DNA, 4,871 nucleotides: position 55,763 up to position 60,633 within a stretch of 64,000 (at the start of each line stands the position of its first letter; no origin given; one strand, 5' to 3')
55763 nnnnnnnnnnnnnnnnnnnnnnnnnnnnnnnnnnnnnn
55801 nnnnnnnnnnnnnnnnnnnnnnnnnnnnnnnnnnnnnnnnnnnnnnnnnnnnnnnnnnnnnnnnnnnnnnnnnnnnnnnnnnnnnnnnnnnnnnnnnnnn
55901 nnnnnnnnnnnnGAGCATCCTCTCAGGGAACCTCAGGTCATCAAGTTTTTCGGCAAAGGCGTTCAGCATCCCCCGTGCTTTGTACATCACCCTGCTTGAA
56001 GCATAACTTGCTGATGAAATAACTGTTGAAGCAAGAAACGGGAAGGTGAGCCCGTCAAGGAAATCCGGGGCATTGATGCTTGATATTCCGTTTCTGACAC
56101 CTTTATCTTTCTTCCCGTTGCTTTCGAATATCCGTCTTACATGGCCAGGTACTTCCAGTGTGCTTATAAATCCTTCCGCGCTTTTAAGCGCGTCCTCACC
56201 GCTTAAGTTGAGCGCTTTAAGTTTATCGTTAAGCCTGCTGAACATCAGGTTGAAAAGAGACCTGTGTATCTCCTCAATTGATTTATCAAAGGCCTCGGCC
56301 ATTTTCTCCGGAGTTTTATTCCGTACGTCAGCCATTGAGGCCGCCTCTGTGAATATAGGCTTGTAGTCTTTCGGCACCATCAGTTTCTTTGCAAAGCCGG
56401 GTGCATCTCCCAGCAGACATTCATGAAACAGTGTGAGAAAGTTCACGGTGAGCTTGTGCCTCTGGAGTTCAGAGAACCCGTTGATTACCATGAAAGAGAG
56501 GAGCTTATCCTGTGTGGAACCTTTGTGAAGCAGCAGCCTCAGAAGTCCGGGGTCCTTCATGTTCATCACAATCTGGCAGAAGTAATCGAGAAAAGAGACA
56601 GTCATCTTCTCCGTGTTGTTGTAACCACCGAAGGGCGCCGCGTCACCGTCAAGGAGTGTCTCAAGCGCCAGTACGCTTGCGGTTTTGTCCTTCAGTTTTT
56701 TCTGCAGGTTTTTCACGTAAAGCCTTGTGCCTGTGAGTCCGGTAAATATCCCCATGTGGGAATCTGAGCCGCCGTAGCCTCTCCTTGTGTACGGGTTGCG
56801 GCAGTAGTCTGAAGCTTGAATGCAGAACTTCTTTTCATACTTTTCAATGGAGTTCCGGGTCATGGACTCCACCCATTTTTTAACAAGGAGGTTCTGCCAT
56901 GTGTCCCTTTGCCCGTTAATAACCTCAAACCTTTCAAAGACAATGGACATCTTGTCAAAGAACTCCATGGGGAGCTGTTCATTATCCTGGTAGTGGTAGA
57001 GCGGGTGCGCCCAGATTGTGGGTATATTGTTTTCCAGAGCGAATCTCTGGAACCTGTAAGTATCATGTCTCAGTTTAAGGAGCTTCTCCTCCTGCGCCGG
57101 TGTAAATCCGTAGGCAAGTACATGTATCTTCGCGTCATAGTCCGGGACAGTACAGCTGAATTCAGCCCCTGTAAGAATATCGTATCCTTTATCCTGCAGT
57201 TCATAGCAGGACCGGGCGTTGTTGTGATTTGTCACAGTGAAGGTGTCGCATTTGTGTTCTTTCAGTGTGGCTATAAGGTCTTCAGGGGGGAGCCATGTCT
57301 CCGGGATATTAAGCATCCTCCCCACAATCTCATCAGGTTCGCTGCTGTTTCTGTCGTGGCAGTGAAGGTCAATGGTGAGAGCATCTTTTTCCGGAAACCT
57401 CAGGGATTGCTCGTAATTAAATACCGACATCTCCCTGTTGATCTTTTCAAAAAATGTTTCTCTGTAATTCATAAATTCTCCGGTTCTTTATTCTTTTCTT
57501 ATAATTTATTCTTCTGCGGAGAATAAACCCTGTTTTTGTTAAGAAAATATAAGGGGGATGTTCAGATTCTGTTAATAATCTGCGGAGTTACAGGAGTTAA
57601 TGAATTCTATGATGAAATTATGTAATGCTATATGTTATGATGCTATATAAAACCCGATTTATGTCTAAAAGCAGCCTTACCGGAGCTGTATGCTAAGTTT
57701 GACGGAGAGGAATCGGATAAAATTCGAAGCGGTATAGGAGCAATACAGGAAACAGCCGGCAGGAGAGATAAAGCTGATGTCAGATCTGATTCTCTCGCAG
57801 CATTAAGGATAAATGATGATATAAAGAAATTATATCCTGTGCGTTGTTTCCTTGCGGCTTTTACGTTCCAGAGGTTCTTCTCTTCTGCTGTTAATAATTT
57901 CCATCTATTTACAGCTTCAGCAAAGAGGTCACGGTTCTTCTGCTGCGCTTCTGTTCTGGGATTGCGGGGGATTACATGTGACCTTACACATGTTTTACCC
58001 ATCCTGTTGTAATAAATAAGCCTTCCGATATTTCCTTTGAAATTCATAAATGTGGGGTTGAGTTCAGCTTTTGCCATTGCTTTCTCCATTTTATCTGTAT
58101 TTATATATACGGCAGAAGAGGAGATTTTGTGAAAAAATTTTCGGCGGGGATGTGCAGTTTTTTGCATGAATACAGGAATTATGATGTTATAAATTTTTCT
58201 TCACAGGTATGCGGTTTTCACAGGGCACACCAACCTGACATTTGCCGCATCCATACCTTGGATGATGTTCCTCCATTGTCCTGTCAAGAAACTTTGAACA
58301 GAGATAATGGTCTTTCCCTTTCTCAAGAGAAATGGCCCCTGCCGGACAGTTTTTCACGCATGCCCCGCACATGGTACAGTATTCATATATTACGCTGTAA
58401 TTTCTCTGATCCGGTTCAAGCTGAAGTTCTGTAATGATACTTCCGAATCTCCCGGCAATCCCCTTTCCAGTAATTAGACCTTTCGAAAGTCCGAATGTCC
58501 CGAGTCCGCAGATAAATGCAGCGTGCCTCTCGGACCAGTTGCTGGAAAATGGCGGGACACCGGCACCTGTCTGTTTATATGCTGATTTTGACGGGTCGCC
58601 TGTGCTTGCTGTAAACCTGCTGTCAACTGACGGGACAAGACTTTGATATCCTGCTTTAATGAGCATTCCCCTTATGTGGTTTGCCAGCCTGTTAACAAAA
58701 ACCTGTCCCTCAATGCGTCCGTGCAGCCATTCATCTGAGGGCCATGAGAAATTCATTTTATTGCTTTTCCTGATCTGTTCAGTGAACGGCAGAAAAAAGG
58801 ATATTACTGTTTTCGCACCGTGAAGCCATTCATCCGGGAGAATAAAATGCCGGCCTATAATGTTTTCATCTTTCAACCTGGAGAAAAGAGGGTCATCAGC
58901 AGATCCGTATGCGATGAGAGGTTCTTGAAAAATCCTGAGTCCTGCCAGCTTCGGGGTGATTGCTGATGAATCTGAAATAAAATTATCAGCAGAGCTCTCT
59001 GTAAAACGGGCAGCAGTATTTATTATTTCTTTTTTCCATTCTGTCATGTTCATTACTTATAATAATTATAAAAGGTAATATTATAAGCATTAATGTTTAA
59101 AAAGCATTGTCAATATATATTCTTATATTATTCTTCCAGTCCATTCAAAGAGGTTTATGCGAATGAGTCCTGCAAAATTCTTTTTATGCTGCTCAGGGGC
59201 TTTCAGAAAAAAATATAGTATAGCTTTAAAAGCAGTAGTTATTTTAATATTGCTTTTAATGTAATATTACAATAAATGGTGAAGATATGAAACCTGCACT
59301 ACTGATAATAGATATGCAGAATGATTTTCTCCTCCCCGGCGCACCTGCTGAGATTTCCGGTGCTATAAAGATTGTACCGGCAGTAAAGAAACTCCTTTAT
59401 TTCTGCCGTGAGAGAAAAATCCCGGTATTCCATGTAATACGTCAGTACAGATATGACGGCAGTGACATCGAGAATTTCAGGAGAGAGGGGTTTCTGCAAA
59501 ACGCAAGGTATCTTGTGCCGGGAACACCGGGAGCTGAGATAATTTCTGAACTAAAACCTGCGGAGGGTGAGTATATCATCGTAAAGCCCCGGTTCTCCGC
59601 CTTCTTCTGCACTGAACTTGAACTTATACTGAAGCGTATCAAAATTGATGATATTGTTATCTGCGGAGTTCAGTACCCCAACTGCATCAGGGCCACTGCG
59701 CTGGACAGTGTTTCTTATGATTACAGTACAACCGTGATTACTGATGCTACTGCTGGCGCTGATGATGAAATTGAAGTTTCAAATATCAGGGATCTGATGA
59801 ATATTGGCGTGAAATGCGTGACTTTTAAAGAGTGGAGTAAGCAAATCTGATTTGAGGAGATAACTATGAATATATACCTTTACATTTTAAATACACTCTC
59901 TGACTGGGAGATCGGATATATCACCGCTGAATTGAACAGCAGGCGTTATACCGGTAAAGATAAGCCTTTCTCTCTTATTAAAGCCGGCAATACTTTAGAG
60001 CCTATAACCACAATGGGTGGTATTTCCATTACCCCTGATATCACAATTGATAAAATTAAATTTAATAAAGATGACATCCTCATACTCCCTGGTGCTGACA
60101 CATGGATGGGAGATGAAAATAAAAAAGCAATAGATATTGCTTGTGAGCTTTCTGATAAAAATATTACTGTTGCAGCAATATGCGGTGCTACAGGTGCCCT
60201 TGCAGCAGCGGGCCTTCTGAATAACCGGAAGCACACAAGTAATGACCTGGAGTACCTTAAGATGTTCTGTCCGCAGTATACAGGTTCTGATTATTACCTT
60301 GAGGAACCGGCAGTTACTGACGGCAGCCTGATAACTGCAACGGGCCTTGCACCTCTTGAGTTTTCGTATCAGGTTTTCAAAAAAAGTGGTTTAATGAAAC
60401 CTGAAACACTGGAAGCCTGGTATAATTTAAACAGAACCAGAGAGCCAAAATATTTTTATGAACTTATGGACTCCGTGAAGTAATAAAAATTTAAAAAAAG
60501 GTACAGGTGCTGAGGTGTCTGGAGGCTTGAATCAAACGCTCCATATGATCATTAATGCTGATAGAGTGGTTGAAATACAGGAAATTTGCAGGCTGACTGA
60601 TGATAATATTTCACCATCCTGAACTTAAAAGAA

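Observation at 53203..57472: Operon of a GH13 alpha-glucosidase with a PHP-phosphoesterase::GT4 glycosyltransferase fusion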

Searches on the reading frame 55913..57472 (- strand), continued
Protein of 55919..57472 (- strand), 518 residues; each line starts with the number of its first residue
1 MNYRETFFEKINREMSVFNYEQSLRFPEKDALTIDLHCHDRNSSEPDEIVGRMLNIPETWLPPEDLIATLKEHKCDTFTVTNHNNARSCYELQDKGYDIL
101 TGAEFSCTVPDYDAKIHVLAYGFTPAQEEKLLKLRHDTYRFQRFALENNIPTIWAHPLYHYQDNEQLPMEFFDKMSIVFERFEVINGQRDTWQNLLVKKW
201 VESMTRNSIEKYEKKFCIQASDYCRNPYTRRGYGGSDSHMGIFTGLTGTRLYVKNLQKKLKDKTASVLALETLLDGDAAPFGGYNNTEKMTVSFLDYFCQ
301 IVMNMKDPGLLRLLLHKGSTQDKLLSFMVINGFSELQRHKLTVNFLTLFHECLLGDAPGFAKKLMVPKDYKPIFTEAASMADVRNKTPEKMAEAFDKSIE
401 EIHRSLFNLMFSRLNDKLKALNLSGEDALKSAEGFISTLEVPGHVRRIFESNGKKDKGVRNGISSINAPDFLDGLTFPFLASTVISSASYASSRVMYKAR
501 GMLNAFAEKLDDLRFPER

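Call 86: search_protein_families(library=ncbifam, proteins=[L169:4352-5242:+, L169:5214-5930:+, L169:6001-7722:+], max_evalue=0.001)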
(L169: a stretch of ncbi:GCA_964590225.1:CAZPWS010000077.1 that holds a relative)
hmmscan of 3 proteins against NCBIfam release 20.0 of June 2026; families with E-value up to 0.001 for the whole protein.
L169:4352-5242:+ (296 aa): 3 families
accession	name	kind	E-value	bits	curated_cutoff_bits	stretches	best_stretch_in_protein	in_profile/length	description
NF052554.1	OrAlActfOlsBRHOCB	equivalog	8.4e-38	130.6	350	1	50-292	5-253/256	L-ornithine N(alpha)-acyltransferase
NF052555.1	OrAlActfOlsBBRUA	equivalog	1.4e-33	116.6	320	1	51-292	21-270/278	l-ornithine N(alpha)-acyltransferase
NF052615.1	orn_lipid_OlsF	equivalog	6.5e-17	61.3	620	1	80-225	335-488/570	bifunctional ornithine lipid synthase OlsF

L169:5214-5930:+ (238 aa): 5 families
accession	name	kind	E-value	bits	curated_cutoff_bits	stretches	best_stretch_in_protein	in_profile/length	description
NF052552.1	LyOrLpactfOlsARHOCB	equivalog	1.1e-24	86.9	300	1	16-204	55-250/271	lyso-ornithine lipid O-acyltransferase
NF052553.1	LyOrLpactfOlsABRUA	equivalog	3.9e-22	78.6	300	1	25-153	42-169/263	lyso-ornithine lipid O-acyltransferase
TIGR00530.1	AGP_acyltrn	subfamily_domain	1.3e-21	76.7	102.95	1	46-160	13-129/130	1-acylglycerol-3-phosphate O-acyltransferase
NF006386.0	PRK08633.1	equivalog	3.9e-07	28.2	1221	1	49-160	441-551/1147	acyl-[ACP]--phospholipid O-acyltransferase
NF011593.0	PRK15018.1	equivalog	1.5e-06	28.1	501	1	20-160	36-179/245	1-acylglycerol-3-phosphate O-acyltransferase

L169:6001-7722:+ (573 aa): 0 families

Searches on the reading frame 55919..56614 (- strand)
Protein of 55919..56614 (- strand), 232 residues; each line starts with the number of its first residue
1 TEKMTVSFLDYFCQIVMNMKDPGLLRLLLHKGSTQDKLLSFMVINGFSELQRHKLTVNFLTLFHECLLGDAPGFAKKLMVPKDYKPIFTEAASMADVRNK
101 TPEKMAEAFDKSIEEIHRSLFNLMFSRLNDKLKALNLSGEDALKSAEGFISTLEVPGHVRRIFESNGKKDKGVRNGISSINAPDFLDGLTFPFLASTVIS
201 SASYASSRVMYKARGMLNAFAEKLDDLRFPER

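Call 7: search_protein_families(library=pfam, proteins=[window:55919-56614:-], max_evalue=10)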
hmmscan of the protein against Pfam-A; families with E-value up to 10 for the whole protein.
seq(232 aa): 0 families

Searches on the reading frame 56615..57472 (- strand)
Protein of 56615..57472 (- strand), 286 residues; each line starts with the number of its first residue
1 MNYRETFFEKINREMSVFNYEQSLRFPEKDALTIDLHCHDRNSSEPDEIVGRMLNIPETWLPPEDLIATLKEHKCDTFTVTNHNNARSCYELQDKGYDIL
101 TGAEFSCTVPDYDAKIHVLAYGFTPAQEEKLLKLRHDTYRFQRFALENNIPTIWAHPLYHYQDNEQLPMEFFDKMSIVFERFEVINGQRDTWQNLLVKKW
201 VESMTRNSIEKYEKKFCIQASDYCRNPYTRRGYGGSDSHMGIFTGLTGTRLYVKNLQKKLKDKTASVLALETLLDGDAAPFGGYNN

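Call 7: search_protein_families(library=pfam, proteins=[window:56615-57472:-], max_evalue=10)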
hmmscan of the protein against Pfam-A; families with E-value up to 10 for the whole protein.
seq(286 aa): 1 family
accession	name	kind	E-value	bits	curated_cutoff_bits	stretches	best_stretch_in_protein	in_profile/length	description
PF02811.25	PHP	-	0.055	14.2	26.4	1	62-137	16-94/164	PHP domain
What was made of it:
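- On PHP superfamily (PF02811): 14.2 bits against 26.4, E 0.055, partial (call 7).
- Checked: PHP does not reach the Pfam cut-off (14.2 bits against 26.4, E 0.055, call 7).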

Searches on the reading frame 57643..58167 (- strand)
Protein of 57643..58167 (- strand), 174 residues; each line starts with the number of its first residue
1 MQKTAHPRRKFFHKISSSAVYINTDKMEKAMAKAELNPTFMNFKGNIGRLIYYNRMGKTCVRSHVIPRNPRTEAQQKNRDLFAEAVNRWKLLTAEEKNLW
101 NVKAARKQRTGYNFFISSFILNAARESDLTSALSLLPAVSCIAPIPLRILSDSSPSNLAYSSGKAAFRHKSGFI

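Call 5: search_protein_families(library=pfam, proteins=[window:57643-58167:-], max_evalue=0.01)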
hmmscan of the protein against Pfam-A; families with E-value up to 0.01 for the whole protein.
window:57643-58167:- (174 aa): 1 family
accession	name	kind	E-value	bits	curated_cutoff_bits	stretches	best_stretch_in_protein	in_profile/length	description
PF24815.1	HMG_WDHD1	-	0.0047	17.3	51.6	1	79-103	27-51/51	WDHD1 HMG box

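Call 6: search_protein_families(library=ncbifam, proteins=[window:57643-58167:-], max_evalue=0.01)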
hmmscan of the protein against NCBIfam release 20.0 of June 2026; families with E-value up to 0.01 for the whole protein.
window:57643-58167:- (174 aa): 0 families

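Call 66: search_protein_families(library=pfam, proteins=[window:57643-58167:-], max_evalue=0.001)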
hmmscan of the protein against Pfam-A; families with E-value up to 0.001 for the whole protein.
window:57643-58167:- (174 aa): 0 families

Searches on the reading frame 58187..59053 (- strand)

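Call 5: search_protein_families(library=pfam, proteins=[window:58187-59053:-], max_evalue=0.01)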
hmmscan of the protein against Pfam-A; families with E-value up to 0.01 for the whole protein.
window:58187-59053:- (288 aa): 9 families
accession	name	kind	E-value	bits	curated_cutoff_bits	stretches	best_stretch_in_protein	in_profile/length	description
PF00037.32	Fer4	-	5.7e-07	29.5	21.1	1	220-242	2-24/24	4Fe-4S binding domain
PF12837.12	Fer4_6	-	0.0001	22.5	25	1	223-241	6-24/24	4Fe-4S binding domain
PF13484.11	Fer4_16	-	0.00046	21.3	30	1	226-273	2-60/66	4Fe-4S double cluster binding domain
PF12797.12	Fer4_2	-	0.0018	18.6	24.5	1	223-238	7-22/22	4Fe-4S binding domain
PF25160.1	LdpA_Fe-S-bd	-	0.002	18.3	27.6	0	220-242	22-44/49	LdpA Fe-S cluster-binding domain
PF13187.11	Fer4_9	-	0.0023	18.3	27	1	224-241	35-52/52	4Fe-4S dicluster domain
PF12838.12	Fer4_7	-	0.0032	18.4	27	1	217-240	29-52/52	4Fe-4S dicluster domain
PF14697.11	Fer4_21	-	0.0038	17.8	35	1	216-242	31-58/59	4Fe-4S dicluster domain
PF12798.12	Fer4_3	-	0.0079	17.4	27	1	226-240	1-15/15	4Fe-4S binding domain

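Call 6: search_protein_families(library=ncbifam, proteins=[window:58187-59053:-], max_evalue=0.01)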
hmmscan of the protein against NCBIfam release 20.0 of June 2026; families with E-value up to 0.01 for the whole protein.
window:58187-59053:- (288 aa): 34 families (the best 25 are shown)
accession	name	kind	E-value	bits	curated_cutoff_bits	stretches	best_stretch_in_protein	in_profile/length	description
TIGR02486.1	RDH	subfamily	3.2e-06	27.2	160.35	1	180-249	158-232/314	reductive dehalogenase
TIGR00276.1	TIGR00276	equivalog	6.7e-06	25.3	200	1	174-280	132-245/337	tRNA epoxyqueuosine(34) reductase QueG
NF058577.1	FdxA_fam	equivalog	3.5e-05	23.9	65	1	221-250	4-31/52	4Fe-4S ferredoxin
NF038196.1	ferrodoxin_EFR1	subfamily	4.4e-05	23.6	75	1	216-249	177-209/242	EFR1 family ferrodoxin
NF004537.0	PRK05888.1-3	equivalog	6.4e-05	22.6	163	1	215-244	104-133/204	NADH-quinone oxidoreductase subunit NuoI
TIGR02179.1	PorD_KorD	subfamily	9.2e-05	22.5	60.05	1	216-244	47-75/78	2-oxoacid:acceptor oxidoreductase, delta subunit, pyruvate/2-ketoisovalerate family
TIGR03224.1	benzo_boxA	equivalog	0.00013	21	459.2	1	214-242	29-57/411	benzoyl-CoA 2,3-epoxidase subunit BoxA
NF040770.1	hetero_SS_HdrA2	exception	0.00031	19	1100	1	214-259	596-641/777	CoB-CoM heterodisulfide reductase HdrA2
NF040616.1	F420_dehyd_FpoF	exception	0.00032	19.8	475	1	223-246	10-33/337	F420H2 dehydrogenase subunit FpoF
TIGR04105.1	FeFe_hydrog_B1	subfamily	0.00032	19.5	450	1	217-242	181-206/462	monomeric [FeFe] hydrogenase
NF040684.1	PorD_Arch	equivalog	0.00033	20.7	120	1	217-245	55-83/85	pyruvate synthase subunit PorD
TIGR04041.1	activase_YjjW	hypoth_equivalog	0.00038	20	250.2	1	224-250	41-67/276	YjjW family glycine radical enzyme activase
NF005504.0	PRK07118.1-3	equivalog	0.0004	19.8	437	1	210-245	157-192/293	Fe-S cluster domain-containing protein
NF006808.0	PRK09326.1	equivalog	0.00042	19.3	444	1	223-246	11-34/341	F420H2 dehydrogenase subunit F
NF040864.1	HgcB_ferredoxin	equivalog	0.00049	19.9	99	1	223-247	43-67/93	mercury methylation ferredoxin HgcB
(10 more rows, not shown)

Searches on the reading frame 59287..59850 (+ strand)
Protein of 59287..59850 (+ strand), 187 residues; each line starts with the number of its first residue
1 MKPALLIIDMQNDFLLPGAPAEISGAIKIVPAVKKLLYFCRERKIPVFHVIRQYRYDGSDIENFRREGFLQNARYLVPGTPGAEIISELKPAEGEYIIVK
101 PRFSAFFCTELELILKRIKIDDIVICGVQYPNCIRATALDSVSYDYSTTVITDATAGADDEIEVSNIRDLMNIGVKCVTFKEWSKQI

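Call 89: search_protein_families(library=pfam, proteins=[window:59287-59850:+], max_evalue=0.0001)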
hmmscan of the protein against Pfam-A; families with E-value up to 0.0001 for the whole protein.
window:59287-59850:+ (187 aa): 1 family
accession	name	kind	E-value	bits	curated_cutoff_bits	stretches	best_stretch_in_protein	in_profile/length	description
PF00857.26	Isochorismatase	-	5.6e-40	137.7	27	1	4-179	2-172/175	Isochorismatase domain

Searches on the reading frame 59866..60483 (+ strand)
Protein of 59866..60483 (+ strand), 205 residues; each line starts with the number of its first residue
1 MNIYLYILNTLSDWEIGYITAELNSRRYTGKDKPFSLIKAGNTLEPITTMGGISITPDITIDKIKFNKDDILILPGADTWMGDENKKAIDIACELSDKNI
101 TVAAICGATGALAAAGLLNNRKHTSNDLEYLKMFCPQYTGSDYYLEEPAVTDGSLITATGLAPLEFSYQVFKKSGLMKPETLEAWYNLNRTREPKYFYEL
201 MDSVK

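Call 89: search_protein_families(library=pfam, proteins=[window:59866-60483:+], max_evalue=0.0001)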
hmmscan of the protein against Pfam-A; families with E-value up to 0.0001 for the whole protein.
window:59866-60483:+ (205 aa): 1 family
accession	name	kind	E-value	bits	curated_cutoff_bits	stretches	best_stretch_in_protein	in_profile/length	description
PF01965.30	DJ-1_PfpI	-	3.1e-25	89.3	26.6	1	2-171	2-163/165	DJ-1/PfpI family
